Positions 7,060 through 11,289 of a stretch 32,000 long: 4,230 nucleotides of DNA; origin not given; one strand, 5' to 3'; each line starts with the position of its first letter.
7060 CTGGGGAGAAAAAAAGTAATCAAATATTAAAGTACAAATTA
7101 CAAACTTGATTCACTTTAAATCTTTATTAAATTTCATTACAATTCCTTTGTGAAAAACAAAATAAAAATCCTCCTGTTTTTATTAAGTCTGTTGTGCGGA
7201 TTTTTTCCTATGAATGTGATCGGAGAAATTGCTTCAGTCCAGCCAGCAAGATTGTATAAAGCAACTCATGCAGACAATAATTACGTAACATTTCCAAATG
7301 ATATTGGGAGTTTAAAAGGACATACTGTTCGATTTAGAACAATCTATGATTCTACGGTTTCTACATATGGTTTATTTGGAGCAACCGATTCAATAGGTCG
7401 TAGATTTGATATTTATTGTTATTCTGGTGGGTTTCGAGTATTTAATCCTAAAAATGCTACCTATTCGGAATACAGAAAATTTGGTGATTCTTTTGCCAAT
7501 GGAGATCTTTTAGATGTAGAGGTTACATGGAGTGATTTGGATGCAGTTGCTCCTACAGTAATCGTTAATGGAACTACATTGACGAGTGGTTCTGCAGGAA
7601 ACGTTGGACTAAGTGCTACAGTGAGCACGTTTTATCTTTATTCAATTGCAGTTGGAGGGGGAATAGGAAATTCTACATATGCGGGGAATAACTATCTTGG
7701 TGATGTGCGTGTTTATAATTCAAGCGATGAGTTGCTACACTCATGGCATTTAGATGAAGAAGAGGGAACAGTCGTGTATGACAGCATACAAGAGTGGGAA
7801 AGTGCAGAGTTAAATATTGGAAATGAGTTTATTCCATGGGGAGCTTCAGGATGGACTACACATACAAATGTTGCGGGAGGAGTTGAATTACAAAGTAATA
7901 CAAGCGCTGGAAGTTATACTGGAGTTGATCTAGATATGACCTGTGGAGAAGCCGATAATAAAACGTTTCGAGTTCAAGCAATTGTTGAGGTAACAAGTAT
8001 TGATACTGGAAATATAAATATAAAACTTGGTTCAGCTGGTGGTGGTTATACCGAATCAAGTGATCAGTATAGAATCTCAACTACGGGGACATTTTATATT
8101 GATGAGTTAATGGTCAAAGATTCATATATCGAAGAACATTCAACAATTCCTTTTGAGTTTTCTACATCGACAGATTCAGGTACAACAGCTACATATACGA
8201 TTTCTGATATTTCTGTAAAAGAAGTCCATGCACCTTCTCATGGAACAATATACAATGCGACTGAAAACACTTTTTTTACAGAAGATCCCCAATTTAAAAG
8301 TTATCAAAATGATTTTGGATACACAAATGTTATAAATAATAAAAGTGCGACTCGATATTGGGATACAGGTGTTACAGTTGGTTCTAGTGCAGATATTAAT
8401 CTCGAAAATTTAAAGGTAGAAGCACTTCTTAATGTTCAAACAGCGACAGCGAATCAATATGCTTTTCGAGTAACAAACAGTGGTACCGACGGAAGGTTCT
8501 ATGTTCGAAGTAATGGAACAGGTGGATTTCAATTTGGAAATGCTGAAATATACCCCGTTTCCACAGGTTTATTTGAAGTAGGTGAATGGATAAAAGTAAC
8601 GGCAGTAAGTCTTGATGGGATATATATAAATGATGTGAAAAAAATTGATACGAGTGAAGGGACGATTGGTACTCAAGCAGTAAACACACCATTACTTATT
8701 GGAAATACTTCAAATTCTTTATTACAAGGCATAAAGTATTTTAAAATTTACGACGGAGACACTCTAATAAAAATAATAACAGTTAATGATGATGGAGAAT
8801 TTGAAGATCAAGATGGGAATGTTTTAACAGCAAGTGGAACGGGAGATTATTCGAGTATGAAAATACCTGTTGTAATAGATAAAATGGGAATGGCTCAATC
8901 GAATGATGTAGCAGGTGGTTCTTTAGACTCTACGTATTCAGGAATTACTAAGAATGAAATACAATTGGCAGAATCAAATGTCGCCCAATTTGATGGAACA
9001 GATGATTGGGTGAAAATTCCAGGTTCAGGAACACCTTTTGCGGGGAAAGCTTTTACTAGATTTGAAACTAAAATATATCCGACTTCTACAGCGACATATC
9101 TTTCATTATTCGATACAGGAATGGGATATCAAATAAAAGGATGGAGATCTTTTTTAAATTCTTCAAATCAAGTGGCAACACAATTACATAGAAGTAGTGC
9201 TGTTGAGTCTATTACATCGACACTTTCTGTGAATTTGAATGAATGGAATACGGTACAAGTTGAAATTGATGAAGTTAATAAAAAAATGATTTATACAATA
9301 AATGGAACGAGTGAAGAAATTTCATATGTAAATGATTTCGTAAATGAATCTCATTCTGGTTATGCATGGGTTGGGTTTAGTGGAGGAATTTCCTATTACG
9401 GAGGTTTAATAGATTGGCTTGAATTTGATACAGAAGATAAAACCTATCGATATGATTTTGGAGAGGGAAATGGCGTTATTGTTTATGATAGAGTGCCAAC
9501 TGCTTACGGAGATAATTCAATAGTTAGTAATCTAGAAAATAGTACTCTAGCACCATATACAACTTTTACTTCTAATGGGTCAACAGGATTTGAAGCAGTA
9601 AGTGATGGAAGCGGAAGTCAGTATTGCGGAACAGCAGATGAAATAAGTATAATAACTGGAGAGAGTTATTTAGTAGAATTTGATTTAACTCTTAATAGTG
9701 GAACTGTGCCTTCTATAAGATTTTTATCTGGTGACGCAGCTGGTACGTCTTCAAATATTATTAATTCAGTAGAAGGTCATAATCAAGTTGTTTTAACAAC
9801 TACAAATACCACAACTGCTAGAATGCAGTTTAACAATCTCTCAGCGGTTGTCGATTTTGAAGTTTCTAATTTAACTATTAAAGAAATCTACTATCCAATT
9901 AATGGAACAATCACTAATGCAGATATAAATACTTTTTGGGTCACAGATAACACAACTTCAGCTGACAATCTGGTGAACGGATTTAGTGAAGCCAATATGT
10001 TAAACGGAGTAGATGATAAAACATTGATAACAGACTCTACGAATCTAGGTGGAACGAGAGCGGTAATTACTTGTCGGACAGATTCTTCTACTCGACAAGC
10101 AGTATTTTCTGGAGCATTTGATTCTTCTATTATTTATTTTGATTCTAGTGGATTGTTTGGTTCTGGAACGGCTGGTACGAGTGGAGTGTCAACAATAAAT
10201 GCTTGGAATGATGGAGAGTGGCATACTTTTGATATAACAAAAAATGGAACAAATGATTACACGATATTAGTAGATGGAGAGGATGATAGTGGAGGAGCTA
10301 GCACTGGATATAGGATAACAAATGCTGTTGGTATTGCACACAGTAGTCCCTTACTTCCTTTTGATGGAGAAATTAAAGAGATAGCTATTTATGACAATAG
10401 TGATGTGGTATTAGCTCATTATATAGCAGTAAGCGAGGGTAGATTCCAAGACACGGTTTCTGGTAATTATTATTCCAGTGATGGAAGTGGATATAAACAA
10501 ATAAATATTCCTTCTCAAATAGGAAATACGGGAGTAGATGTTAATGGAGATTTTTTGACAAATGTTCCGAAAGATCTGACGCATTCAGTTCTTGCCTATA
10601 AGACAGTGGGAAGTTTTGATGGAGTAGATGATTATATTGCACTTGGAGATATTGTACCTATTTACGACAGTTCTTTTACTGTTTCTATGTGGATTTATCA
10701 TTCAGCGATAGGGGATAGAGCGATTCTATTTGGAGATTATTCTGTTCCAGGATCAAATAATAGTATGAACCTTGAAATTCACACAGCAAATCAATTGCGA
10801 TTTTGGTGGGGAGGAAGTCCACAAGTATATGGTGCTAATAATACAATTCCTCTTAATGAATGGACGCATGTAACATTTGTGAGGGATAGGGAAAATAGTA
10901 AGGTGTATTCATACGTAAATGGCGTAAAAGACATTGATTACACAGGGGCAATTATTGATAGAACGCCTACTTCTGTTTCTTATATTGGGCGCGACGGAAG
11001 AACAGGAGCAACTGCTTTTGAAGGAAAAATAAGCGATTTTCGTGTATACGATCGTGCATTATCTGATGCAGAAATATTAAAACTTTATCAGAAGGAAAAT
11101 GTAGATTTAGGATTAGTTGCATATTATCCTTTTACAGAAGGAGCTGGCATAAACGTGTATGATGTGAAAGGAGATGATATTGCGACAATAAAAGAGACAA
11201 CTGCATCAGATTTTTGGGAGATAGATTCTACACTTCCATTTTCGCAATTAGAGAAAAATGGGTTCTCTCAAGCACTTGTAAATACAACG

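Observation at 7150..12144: Giant 1,664-aa secreted multi-LamG/jelly-roll protein is the dominant accessory gene of the window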

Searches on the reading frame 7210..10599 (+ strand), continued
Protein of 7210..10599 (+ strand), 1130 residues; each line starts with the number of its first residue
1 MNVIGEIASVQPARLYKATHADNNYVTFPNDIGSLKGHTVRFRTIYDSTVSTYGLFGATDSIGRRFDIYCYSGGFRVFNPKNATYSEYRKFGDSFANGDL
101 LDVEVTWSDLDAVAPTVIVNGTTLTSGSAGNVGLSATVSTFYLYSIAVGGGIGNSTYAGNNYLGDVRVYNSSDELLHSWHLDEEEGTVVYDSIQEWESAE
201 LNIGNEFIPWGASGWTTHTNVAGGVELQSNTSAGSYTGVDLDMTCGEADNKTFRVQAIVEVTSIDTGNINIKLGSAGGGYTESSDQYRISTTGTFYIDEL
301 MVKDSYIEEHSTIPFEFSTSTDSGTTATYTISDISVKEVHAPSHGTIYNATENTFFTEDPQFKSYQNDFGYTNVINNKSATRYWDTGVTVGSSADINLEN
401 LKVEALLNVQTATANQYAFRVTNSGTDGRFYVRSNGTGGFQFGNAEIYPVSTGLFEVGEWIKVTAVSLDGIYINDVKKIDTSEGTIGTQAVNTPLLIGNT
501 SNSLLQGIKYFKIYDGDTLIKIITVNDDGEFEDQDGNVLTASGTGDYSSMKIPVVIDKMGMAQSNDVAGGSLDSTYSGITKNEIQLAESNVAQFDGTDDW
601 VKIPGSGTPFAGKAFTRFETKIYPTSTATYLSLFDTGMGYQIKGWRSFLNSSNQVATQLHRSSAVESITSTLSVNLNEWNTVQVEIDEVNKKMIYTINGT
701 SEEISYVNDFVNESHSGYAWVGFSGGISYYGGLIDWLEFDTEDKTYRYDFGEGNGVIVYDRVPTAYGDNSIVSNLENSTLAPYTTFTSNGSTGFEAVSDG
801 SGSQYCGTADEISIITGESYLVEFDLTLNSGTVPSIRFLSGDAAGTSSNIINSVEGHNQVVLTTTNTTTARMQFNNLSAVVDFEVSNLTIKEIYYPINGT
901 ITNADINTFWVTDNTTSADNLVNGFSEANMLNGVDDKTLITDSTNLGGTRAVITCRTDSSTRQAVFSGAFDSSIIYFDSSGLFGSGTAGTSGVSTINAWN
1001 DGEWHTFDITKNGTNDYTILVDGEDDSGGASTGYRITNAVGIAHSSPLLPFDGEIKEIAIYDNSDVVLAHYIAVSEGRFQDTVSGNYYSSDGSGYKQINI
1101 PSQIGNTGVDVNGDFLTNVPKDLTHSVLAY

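Call 102: search_protein_families(library=phrogs, proteins=[P0008, P0028, P0073, P0009, P0011, P0021, P0069, P0013, P0024], max_evalue=0.00001)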
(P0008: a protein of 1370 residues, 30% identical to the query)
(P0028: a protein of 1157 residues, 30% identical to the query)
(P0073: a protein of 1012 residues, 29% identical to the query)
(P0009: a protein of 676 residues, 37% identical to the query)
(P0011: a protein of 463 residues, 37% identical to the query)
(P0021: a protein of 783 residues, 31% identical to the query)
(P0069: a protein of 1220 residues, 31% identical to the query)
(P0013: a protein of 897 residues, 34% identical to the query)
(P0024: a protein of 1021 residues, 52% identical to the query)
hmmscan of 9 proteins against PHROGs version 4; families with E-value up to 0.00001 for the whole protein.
P0008 (1370 aa): 0 families

P0028 (1157 aa): 0 families

P0073 (1012 aa): 1 family
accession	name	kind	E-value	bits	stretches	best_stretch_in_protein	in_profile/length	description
phrog_30593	-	unknown function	3.3e-06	27.6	1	825-883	249-308/322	-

P0009 (676 aa): 0 families

P0011 (463 aa): 0 families

P0021 (783 aa): 0 families

P0069 (1220 aa): 0 families

P0013 (897 aa): 0 families

P0024 (1021 aa): 2 families
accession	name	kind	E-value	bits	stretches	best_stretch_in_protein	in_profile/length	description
phrog_8510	-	head and packaging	8.2e-20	71.2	2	11-203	703-897/1348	virion structural protein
phrog_30593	-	unknown function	3.4e-07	30.8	1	615-681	247-313/322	-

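Call 109: search_protein_families(library=pfam, proteins=[L001:17578-18027:+, L001:18337-19740:+], max_evalue=0.01)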
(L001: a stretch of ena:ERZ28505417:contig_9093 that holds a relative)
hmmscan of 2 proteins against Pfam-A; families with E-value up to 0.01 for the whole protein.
L001:17578-18027:+ (150 aa): 0 families

L001:18337-19740:+ (468 aa): 0 families

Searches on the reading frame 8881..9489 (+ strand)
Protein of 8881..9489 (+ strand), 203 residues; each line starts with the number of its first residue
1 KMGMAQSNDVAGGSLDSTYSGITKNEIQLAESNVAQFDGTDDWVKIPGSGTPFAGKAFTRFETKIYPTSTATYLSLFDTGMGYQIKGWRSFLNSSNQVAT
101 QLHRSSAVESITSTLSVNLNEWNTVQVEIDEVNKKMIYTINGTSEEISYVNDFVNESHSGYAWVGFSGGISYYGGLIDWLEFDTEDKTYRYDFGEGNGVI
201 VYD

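Call 8: search_protein_families(library=pfam, proteins=[window:8881-9489:+], max_evalue=10)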
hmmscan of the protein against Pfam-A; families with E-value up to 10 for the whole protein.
window:8881-9489:+ (203 aa): 1 family
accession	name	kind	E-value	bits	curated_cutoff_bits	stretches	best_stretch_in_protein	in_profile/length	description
PF01153.25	Glypican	-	0.11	11.7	26.4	1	87-136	278-328/555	Glypican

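Call 20: search_protein_families(library=phrogs, proteins=[window:8881-9489:+], max_evalue=0.01)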
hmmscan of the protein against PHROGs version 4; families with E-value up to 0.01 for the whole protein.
window:8881-9489:+ (203 aa): 0 families

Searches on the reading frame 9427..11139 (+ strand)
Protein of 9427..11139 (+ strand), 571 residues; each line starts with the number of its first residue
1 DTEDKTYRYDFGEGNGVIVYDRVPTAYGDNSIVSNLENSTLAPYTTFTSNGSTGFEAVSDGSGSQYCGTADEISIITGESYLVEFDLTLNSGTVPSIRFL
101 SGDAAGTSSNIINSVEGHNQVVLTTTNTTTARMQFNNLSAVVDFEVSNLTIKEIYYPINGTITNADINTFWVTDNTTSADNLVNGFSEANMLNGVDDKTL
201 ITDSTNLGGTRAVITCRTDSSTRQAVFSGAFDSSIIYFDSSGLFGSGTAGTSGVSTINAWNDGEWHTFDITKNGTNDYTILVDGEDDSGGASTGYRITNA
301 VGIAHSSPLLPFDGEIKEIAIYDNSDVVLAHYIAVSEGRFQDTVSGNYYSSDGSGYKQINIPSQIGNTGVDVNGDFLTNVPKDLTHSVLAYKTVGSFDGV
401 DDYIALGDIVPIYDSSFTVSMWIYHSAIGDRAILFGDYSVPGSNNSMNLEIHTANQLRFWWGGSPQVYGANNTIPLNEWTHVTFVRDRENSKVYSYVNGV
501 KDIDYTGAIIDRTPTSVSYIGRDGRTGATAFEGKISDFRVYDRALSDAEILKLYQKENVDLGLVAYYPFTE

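Call 73: predict_structure(alignment_id=A7)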
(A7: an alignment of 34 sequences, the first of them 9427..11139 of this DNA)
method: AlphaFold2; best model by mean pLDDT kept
length: 571 residues; sequences in the alignment: 34
mean_pLDDT: 69.5   pTM: 0.40
mean pLDDT of the five models: 69.5, 69.2, 68.5, 68.5, 65.4
residues with pLDDT >= 90: 173; 70-90: 142; 50-70: 78; < 50: 178
segments of 3 or more residues with pLDDT < 50: 1-24, 158-207, 229-259, 289-311, 354-394, 408-410
pLDDT, mean of each block of 10 residues (from residue 1): 37 37 63 96 97 98 96 94 98 97 89 98 96 96 98 72 42 40 33 34 47 80 51 43 33 41 80 75 69 39 32 74 82 75 69 48 37 42 38 49 54 79 86 75 72 87 76 87 93 92 83 55 57 84 95 93 81 46
secondary structure, 60 per line:
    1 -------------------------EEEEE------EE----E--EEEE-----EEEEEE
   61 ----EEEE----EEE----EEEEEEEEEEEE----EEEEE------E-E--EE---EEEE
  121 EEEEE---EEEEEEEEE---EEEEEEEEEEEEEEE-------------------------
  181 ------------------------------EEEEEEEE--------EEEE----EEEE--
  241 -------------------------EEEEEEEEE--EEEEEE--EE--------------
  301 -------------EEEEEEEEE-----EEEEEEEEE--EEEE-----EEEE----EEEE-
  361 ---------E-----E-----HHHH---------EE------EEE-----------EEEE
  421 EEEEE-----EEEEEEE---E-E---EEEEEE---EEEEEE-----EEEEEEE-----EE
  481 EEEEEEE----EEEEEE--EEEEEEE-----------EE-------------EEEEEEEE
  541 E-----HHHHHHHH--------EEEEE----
elements in order: E26-30 E46-49 E55-60 E65-68 E73-75 E80-91 E96-100 E117-125 E129-137 E141-155 E211-218 E227-230 E235-238 E266-274 E277-282 E314-322 E328-336 E339-342 E348-351 E356-359 H382-385 E403-405 E417-425 E431-437 E447-452 E456-461 E467-473 E479-487 E492-497 E500-506 E533-541 H547-554 E563-567

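Call 75: fold_search(model_id=the predicted structure, library=pdb)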
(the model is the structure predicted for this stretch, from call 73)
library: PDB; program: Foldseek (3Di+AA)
matches with E <= 10: 1847; with E <= 0.001: 323
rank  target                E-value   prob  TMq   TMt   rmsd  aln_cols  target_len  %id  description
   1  1ms9_A                1.0e-08  1.00  0.23  0.22  17.9       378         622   12  Triclinic form of Trypanosoma cruzi trans-sialidase, in complex with lactose (released 2003-03-25)
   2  1ms5_A                1.8e-08  1.00  0.23  0.21  17.8       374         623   11  Triclinic form of Trypanosoma cruzi trans-sialidase, soaked with N-acetylneuraminyl-a-2,3-thio-galactoside (NA-S-Gal) (released 2003-03-25)
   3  1s0i_A                2.4e-08  1.00  0.23  0.22  18.0       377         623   12  Trypanosoma cruzi trans-sialidase in complex with sialyl-lactose (Michaelis complex) (released 2004-05-18)
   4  1ms8_B                2.7e-08  1.00  0.23  0.21  18.3       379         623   12  Triclinic form of Trypanosoma cruzi trans-sialidase, in complex with 3-deoxy-2,3-dehydro-N-acetylneuraminic acid (DANA (released 2003-03-25)
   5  1ms5_B                3.6e-08  1.00  0.23  0.22  17.7       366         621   12  Triclinic form of Trypanosoma cruzi trans-sialidase, soaked with N-acetylneuraminyl-a-2,3-thio-galactoside (NA-S-Gal) (released 2003-03-25)
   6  3opz_A                4.0e-08  1.00  0.23  0.21  19.3       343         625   13  Crystal structure of trans-sialidase in complex with the Fab fragment of a neutralizing monoclonal IgG antibody (released 2011-11-09)
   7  5ho2                  4.2e-08  1.00  0.22  0.16  29.0       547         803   15  Crystal structure of AbnA (open conformation), a GH43 extracellular arabinanase from Geobacillus stearothermophilus (released 2017-02-01)
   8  3pjq_A                5.0e-08  1.00  0.23  0.21  18.0       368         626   12  Trypanosoma cruzi trans-sialidase-like inactive isoform (including the natural mutation Tyr342His) in complex with lac (released 2011-06-08)
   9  1mr5                  5.0e-08  1.00  0.23  0.22  18.1       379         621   12  Orthorhombic form of Trypanosoma cruzi trans-sialidase (released 2003-03-18)
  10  8s50_A                5.5e-08  1.00  0.24  0.55   3.3       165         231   19  Cryo-EM structure of the C terminal region of PTX3 with a section of coiled-coil (released 2025-01-22)
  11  1mz5                  6.4e-08  1.00  0.21  0.20  33.6       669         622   12  Trypanosoma rangeli sialidase (released 2002-10-16)
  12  3b69                  9.8e-08  1.00  0.24  0.22  17.8       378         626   12  T cruzi Trans-sialidase complex with benzoylated NANA derivative (released 2008-05-13)
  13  5hp6                  9.8e-08  1.00  0.23  0.17  26.8       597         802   14  Structure of AbnA, a GH43 extracellular arabinanase from Geobacillus stearothermophilus (a new conformational state) (released 2017-02-01)
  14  4pbp_A                1.1e-07  1.00  0.21  0.54   4.6       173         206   17  crystal structure of zebrafish short-chain pentraxin protein (released 2015-03-25)
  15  1ms1_A                1.1e-07  1.00  0.24  0.22  18.5       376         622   11  Monoclinic form of Trypanosoma cruzi trans-sialidase, in complex with 3-deoxy-2,3-dehydro-N-acetylneuraminic acid (DAN (released 2003-03-25)
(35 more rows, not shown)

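Call 84: fold_search(model_id=the predicted structure, library=viral)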
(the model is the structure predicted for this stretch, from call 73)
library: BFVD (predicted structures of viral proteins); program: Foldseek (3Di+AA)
matches with E <= 10: 1788; with E <= 0.001: 588
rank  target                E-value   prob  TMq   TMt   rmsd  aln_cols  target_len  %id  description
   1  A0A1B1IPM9            2.0e-20  1.00  0.25  0.17  24.0       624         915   17  (no name in the UniProt tables at hand)
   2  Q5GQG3                3.9e-16  1.00  0.25  0.14  25.0       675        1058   15  Hypothetical-Protein / belonging to T4-LIKE GC: 864 [Synechococcus phage S-PM2]
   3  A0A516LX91            6.7e-15  1.00  0.26  0.15  24.6       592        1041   17  (no name in the UniProt tables at hand)
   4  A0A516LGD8            7.5e-15  1.00  0.26  0.17  22.2       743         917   14  (no name in the UniProt tables at hand)
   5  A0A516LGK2            1.0e-14  1.00  0.27  0.14  25.0       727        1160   15  (no name in the UniProt tables at hand)
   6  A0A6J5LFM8            5.4e-14  1.00  0.25  0.23  17.5       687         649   13  Concanavalin A-like lectin/glucanases superfamily [uncultured Caudovirales phage]
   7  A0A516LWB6            1.9e-13  1.00  0.26  0.30  18.8       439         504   18  (no name in the UniProt tables at hand)
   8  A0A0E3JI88            5.3e-13  1.00  0.23  0.22  26.4       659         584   14  (no name in the UniProt tables at hand)
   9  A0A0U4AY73            2.3e-12  1.00  0.25  0.19  28.8       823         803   13  (no name in the UniProt tables at hand)
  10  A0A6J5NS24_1          4.7e-12  1.00  0.25  0.18  21.3       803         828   11  Concanavalin A-like lectin/glucanases superfamily (Fragment) [uncultured Caudovirales phage]
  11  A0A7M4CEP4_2          4.9e-12  1.00  0.23  0.11  21.7       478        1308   15  LamG-like jellyroll fold domain-containing protein [Pyramimonas orientalis virus 01B]
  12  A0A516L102            5.2e-12  1.00  0.25  0.13  24.3       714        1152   13  (no name in the UniProt tables at hand)
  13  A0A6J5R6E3            5.5e-12  1.00  0.23  0.15  25.8       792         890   11  LamG domain containing protein (Fragment) [uncultured Caudovirales phage]
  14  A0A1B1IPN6            7.9e-12  1.00  0.27  0.24  23.1       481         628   18  (no name in the UniProt tables at hand)
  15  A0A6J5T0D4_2          9.2e-12  1.00  0.24  0.12  22.4       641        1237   14  Concanavalin A-like lectin/glucanases superfamily [uncultured Caudovirales phage]
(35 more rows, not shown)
